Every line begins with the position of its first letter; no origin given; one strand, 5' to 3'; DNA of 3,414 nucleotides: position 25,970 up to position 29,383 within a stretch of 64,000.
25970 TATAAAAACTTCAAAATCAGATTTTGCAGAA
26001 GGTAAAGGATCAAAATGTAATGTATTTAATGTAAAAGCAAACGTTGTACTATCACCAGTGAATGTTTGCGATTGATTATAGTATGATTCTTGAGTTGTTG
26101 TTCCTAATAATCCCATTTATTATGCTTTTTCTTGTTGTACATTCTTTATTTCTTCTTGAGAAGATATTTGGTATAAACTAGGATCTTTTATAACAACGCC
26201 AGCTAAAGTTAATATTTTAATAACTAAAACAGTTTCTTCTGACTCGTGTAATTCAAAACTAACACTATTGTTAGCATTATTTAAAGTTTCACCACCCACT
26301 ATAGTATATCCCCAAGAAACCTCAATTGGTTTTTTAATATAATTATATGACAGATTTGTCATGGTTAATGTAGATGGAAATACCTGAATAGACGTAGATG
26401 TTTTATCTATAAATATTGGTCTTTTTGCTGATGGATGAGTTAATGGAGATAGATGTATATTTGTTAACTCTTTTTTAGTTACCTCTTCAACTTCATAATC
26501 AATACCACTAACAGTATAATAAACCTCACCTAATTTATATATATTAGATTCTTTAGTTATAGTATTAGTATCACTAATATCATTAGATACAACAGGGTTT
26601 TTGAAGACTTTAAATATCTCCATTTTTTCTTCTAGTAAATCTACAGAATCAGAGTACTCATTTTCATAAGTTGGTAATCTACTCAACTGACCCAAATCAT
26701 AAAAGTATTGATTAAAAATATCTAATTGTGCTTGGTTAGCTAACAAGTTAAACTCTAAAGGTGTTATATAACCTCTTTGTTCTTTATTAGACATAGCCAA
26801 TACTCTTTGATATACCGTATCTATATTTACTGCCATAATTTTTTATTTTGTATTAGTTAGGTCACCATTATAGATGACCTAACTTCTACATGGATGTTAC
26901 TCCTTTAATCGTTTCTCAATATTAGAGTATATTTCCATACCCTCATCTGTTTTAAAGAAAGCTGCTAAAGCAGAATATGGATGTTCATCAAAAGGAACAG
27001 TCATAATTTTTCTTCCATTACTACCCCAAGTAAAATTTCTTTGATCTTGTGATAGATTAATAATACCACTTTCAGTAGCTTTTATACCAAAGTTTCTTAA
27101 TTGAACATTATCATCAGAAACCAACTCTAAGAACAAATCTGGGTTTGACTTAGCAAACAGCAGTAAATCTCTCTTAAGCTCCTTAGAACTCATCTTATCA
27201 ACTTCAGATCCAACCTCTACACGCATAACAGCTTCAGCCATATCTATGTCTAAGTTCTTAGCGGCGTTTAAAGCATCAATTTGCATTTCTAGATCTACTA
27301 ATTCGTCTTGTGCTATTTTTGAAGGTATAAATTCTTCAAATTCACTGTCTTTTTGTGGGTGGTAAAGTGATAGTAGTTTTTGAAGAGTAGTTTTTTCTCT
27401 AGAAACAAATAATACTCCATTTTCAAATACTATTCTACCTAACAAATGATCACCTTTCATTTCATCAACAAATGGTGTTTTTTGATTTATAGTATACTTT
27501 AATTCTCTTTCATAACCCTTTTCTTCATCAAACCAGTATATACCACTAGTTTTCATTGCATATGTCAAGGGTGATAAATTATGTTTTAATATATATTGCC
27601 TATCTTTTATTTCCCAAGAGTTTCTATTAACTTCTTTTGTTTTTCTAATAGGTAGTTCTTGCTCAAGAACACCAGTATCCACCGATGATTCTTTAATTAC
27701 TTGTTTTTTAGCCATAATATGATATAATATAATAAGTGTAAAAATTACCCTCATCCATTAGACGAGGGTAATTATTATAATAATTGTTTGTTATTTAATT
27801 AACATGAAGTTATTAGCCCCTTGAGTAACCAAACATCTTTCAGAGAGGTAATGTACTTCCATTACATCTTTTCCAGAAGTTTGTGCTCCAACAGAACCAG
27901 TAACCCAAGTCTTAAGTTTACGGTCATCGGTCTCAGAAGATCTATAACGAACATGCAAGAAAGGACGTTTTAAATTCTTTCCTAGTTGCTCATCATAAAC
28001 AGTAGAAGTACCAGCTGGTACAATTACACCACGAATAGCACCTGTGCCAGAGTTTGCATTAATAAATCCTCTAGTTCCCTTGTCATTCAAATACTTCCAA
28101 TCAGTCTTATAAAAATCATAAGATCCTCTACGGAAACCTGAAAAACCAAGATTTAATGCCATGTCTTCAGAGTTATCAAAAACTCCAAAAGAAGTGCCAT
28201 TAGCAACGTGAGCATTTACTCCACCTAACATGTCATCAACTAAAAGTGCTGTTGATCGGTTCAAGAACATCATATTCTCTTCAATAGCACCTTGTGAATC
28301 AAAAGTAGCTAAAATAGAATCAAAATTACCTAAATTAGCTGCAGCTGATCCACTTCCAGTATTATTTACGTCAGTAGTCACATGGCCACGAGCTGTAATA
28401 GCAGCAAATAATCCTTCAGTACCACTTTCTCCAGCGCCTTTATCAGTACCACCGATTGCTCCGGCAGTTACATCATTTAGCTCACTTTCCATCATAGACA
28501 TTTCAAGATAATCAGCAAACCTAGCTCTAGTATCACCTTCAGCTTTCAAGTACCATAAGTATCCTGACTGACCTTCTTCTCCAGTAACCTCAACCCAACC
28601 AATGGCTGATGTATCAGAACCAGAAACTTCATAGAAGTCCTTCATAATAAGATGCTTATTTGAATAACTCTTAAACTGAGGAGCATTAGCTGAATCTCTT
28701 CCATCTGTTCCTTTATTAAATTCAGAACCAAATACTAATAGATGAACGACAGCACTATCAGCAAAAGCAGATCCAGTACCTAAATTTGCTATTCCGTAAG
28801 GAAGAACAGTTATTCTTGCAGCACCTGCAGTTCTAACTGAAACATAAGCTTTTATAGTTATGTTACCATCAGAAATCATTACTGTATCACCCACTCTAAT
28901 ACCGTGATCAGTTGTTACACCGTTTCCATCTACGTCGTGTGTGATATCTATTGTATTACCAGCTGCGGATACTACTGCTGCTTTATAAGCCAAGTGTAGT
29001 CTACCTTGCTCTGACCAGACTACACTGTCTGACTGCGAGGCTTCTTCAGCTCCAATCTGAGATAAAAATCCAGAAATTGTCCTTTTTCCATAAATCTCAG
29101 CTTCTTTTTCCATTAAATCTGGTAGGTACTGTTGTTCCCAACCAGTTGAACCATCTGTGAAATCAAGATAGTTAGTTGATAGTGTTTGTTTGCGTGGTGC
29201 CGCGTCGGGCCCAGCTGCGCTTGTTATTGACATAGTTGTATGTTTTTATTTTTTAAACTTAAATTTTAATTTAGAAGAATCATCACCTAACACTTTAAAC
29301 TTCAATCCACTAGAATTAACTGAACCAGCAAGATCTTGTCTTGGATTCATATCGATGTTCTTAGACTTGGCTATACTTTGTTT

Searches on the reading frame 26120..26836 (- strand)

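Call 8: search_protein_families(library=phrogs, proteins=[window:26120-26836:-], max_evalue=0.001)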
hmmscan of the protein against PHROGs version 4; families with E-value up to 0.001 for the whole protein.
window:26120-26836:- (238 aa): 1 family
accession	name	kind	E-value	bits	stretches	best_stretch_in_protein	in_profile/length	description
phrog_14543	-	head and packaging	1.7e-32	113.7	1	1-237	1-232/234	virion structural protein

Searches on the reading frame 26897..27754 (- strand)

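Call 8: search_protein_families(library=phrogs, proteins=[window:26897-27754:-], max_evalue=0.001)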
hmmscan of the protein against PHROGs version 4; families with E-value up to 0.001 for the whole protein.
window:26897-27754:- (285 aa): 2 families
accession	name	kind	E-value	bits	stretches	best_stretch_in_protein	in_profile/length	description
phrog_34748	-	unknown function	3.4e-22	80.1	1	39-283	21-285/285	-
phrog_16922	-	unknown function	6.7e-12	46.1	1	57-269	12-225/310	-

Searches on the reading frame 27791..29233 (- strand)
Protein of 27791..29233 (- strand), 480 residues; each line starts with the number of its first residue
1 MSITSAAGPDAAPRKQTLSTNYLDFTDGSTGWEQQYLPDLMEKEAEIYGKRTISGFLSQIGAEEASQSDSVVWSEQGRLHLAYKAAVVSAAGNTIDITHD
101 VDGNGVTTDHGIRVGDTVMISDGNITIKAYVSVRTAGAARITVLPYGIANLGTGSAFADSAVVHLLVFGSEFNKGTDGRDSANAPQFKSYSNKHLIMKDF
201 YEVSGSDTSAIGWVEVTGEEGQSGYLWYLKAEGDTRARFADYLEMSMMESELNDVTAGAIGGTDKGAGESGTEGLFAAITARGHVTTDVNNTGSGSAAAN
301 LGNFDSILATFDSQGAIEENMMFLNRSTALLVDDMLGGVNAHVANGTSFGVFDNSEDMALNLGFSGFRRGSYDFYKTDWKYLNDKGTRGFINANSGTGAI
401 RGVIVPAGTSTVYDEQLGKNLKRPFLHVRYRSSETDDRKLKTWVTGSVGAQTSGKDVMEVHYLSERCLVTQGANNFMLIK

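Call 8: search_protein_families(library=phrogs, proteins=[window:27791-29233:-], max_evalue=0.001)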
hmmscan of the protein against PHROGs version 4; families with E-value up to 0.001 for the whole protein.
window:27791-29233:- (480 aa): 1 family
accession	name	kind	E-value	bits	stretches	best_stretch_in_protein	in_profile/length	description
phrog_13704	-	head and packaging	1.5e-101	341.2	1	5-480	15-446/452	virion structural protein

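Call 68: search_dna_similar(query=window:27791-29233:-, collection=phages, mode=protein, max_rows=25, rows=spread)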
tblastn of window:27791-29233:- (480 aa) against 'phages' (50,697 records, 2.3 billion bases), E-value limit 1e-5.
Records with a match: 85; places in all: 85; records where one place covers at least 80% of the query: 85.
Best place of each record, by identity: <60% 85.
By first word of the organism name: Flavobacterium 68; Cellulophaga 15; Caudoviricetes 1; Maribacter 1.
By host as written in the record: Flavobacterium sp. BAL314 68; Cellulophaga sp. HaHa_2_95 4; Cellulophaga baltica NN016038 2; Cellulophaga baltica NN016046 2; Cellulophaga baltica #18 2; Cellulophaga baltica #13 2; Cellulophaga baltica #19 2; - 1; and 2 more.
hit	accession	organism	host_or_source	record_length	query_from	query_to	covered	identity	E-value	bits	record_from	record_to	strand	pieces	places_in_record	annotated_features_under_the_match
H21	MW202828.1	Caudoviricetes sp.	Manatee Spring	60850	1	480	100%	46.1%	1e-119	391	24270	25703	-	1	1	structural protein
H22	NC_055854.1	Flavobacterium phage vB_FspP_elemoE_6-9C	Flavobacterium sp. BAL314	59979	1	480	100%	39.5%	3e-94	318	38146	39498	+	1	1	virion structural protein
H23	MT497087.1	Flavobacterium phage vB_FspP_elemoA_13-1B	Flavobacterium sp. BAL314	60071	1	480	100%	39.5%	3e-94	318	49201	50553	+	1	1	structural protein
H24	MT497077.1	Flavobacterium phage vB_FspP_elemoA_1-9C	Flavobacterium sp. BAL314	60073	1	480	100%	39.5%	3e-94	318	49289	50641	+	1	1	structural protein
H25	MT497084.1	Flavobacterium phage vB_FspP_elemoA_12-1B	Flavobacterium sp. BAL314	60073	1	480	100%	39.5%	3e-94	318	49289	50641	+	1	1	structural protein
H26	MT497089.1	Flavobacterium phage vB_FspP_elemoA_13-3B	Flavobacterium sp. BAL314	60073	1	480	100%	39.5%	3e-94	318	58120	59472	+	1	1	structural protein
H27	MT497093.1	Flavobacterium phage vB_FspP_elemoA_14-3D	Flavobacterium sp. BAL314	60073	1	480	100%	39.5%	3e-94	318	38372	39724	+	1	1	structural protein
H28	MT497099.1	Flavobacterium phage vB_FspP_elemoA_15-9C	Flavobacterium sp. BAL314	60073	1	480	100%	39.5%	3e-94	318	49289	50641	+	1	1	structural protein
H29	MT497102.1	Flavobacterium phage vB_FspP_elemoA_2-5F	Flavobacterium sp. BAL314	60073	1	480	100%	39.5%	3e-94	318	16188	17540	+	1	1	structural protein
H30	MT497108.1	Flavobacterium phage vB_FspP_elemoA_4-9A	Flavobacterium sp. BAL314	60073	1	480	100%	39.5%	3e-94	318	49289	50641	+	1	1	structural protein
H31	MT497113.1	Flavobacterium phage vB_FspP_elemoA_6-9A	Flavobacterium sp. BAL314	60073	1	480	100%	39.5%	3e-94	318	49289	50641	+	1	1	structural protein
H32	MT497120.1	Flavobacterium phage vB_FspP_elemoA_8-1B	Flavobacterium sp. BAL314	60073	1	480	100%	39.5%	3e-94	318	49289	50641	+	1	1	structural protein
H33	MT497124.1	Flavobacterium phage vB_FspP_elemoA_8-9B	Flavobacterium sp. BAL314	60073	1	480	100%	39.5%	3e-94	318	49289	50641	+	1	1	structural protein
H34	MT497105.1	Flavobacterium phage vB_FspP_elemoA_3-5A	Flavobacterium sp. BAL314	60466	1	480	100%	39.5%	3e-94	318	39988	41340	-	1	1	structural protein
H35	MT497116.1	Flavobacterium phage vB_FspP_elemoA_7-5A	Flavobacterium sp. BAL314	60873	1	480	100%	39.5%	3e-94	318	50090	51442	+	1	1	structural protein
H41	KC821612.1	Cellulophaga phage phi40:1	Cellulophaga baltica NN015840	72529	1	480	100%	35.4%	8e-83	285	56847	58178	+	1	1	structural protein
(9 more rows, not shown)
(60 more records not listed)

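Call 69: get_annotated_region(hit=H41, flank=16000)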
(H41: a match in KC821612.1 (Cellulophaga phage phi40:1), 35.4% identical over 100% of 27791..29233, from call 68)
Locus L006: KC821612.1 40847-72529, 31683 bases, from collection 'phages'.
description: Cellulophaga phage phi40:1, complete genome.
organism: Cellulophaga phage phi40:1 (NCBI taxid 1327975)
taxonomy: Viruses; Duplodnaviria; Heunggongvirae; Uroviricota; Caudoviricetes; Pervagoviridae; Callevirus
host: Cellulophaga baltica NN015840; source: seawater; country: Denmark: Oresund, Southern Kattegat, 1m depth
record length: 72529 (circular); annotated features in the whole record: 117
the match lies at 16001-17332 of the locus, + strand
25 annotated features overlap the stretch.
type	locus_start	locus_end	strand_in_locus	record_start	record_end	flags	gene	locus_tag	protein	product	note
CDS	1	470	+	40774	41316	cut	-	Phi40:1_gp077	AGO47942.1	structural protein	annotation based on experimental MS/MS proteomics analysis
CDS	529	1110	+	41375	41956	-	-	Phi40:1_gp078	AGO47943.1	hypothetical protein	-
CDS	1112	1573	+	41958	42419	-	-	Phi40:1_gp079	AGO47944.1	RyR domain containing protein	annotation based on sequence similarity to CDD cl03409 and Pfam PF02026.11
CDS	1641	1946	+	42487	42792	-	-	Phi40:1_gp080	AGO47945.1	structural protein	annotation based on experimental MS/MS proteomics analysis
CDS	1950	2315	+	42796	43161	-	-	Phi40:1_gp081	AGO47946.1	hypothetical protein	-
CDS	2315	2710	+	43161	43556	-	-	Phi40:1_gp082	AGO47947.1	hypothetical protein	-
CDS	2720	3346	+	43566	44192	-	-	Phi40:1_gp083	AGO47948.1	N-acetylmuramoyl-L-alanine amidase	annotation based on sequence similarity to NCBI YP_004450093, CDD cd02696, and Pfam PF01520.13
CDS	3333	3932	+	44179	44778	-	-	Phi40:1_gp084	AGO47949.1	hypothetical protein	-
CDS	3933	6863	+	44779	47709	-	-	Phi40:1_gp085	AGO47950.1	peptidase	chaperone of endosialidase; annotation based on sequence similarity to CDD pfam13884 and Pfam PF13884.1; part of ...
CDS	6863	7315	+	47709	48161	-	-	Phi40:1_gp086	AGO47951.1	hypothetical protein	-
CDS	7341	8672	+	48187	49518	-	-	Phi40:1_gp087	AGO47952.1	putative tail protein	annotation based on sequence similarity to NCBI AFU87619; part of structural virion based on experimental MS/MS ...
CDS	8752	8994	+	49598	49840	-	-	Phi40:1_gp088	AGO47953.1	hypothetical protein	-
CDS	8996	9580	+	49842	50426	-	-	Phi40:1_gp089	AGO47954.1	hypothetical protein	-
CDS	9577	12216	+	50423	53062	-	-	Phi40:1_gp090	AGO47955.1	hypothetical protein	-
CDS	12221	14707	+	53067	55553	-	-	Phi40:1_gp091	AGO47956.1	structural protein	annotation based on experimental MS/MS proteomics analysis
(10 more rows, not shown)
